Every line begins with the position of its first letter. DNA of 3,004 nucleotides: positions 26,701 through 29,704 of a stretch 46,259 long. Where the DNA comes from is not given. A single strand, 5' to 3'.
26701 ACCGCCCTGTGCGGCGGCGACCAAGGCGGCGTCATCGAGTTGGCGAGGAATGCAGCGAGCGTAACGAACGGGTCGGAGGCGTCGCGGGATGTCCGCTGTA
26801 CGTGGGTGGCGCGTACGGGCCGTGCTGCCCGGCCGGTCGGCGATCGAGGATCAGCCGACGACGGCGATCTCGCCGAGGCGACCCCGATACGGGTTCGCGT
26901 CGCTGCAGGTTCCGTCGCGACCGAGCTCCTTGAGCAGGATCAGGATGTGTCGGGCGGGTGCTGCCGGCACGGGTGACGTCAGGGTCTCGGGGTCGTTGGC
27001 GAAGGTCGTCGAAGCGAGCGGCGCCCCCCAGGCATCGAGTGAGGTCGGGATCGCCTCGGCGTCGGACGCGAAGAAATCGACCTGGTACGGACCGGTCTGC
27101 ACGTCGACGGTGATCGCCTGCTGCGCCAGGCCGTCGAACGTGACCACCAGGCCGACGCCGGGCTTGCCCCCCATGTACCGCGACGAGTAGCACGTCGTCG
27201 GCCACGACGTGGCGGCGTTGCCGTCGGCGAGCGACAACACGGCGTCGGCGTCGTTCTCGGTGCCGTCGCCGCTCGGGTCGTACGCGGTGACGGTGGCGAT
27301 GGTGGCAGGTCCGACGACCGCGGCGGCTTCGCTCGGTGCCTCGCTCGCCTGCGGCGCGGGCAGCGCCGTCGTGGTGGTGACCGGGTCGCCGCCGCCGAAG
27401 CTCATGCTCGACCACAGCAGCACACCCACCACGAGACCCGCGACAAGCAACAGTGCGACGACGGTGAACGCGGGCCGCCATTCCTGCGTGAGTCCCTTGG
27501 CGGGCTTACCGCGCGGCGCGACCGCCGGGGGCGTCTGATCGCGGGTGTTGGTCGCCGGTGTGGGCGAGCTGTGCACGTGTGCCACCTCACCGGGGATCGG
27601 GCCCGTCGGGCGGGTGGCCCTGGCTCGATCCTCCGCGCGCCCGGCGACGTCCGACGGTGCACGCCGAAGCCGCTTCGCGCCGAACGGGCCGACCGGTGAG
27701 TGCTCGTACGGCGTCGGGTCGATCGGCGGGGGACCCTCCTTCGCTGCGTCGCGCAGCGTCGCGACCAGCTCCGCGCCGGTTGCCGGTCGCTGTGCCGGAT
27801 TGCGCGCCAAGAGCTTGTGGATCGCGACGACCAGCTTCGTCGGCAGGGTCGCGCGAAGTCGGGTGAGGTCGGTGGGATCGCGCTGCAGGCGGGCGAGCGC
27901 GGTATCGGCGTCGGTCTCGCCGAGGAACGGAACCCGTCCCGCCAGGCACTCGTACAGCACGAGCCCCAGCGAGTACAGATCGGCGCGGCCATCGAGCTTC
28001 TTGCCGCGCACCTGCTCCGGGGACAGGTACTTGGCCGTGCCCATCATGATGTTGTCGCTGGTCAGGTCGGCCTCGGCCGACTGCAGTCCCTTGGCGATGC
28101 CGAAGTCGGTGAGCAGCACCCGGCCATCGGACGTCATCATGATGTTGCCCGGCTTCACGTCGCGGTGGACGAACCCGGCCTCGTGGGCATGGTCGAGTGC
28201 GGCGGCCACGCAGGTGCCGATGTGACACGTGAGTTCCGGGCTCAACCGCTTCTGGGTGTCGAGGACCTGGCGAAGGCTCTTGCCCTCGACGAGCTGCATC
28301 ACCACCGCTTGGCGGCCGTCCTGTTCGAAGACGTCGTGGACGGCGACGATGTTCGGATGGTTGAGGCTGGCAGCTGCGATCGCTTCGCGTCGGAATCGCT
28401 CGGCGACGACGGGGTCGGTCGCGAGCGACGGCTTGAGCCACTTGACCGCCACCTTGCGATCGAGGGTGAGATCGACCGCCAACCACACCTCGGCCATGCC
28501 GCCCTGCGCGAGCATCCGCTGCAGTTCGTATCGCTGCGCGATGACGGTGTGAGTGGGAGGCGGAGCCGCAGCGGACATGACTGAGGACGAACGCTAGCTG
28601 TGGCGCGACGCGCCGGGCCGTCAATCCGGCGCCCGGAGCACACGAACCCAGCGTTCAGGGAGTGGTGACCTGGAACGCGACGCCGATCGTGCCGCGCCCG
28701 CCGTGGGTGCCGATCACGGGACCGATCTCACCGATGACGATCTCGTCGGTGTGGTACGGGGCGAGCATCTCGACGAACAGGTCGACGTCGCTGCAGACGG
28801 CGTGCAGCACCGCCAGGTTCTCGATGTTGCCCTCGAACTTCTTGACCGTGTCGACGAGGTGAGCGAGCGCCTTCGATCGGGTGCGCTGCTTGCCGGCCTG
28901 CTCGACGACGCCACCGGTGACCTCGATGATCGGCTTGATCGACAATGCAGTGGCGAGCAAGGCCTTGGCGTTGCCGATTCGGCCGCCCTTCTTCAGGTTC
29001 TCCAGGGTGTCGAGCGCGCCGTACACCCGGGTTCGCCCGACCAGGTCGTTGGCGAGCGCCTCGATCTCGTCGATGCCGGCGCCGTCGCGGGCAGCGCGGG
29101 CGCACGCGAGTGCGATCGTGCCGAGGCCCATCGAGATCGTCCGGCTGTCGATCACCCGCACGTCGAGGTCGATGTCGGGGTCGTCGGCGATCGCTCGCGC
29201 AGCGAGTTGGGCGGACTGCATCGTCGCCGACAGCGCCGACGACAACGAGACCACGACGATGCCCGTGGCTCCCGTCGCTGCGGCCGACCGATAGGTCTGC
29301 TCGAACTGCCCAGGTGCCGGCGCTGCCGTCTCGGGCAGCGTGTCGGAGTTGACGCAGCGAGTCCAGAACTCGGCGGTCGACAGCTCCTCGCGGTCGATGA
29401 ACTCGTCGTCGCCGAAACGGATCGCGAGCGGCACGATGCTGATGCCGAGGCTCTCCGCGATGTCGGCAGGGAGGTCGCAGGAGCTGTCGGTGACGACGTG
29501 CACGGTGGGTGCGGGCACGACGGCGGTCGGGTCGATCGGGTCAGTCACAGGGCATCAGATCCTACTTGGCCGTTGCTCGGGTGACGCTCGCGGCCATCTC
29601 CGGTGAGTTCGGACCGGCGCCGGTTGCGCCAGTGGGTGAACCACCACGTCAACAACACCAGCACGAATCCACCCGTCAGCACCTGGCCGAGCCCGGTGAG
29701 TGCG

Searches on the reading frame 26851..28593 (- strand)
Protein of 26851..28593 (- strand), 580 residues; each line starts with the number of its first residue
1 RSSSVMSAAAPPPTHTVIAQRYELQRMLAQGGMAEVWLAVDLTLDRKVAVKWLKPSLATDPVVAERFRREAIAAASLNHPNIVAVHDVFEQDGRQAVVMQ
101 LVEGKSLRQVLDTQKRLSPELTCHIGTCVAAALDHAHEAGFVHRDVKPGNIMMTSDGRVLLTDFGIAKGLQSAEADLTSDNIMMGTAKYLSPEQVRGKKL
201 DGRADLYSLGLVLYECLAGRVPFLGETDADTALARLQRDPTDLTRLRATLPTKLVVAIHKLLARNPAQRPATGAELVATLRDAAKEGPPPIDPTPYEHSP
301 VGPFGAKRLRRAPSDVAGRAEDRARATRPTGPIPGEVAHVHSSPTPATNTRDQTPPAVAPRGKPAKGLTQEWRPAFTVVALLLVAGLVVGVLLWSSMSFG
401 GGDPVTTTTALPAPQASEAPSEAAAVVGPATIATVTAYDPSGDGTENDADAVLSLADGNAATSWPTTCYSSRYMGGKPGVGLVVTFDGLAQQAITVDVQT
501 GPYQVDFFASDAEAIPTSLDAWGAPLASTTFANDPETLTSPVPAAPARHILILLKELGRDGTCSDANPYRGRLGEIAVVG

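Call 21: search_protein_families(library=pfam, proteins=[window:26851-28593:-], max_evalue=0.001)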
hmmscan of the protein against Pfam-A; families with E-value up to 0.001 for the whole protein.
window:26851-28593:- (580 aa): 5 families
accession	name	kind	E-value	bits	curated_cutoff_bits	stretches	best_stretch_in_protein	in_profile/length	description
PF00069.31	Pkinase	-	1.3e-46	159.6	31.7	1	22-271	1-253/263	Protein kinase domain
PF07714.23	PK_Tyr_Ser-Thr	-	4e-32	112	23.1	1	23-271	2-250/258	Protein tyrosine and serine/threonine kinase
PF03109.22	ABC1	-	1.6e-09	37.7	22.9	1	83-176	130-223/244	ABC1 atypical kinase-like domain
PF17667.7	Pkinase_fungal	-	2.2e-05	23.8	24.1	1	119-213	286-383/387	Fungal protein kinase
PF01636.29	APH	-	0.0005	20.3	23.2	0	132-160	161-191/239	Phosphotransferase enzyme family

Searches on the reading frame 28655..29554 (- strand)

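Call 21: search_protein_families(library=pfam, proteins=[window:28655-29554:-], max_evalue=0.001)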
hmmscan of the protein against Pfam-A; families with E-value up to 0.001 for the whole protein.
window:28655-29554:- (299 aa): 1 family
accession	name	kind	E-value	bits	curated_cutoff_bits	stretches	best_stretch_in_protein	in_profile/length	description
PF02645.21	DegV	-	1.7e-75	254.4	27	1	18-294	2-277/280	Uncharacterised protein, DegV family COG1307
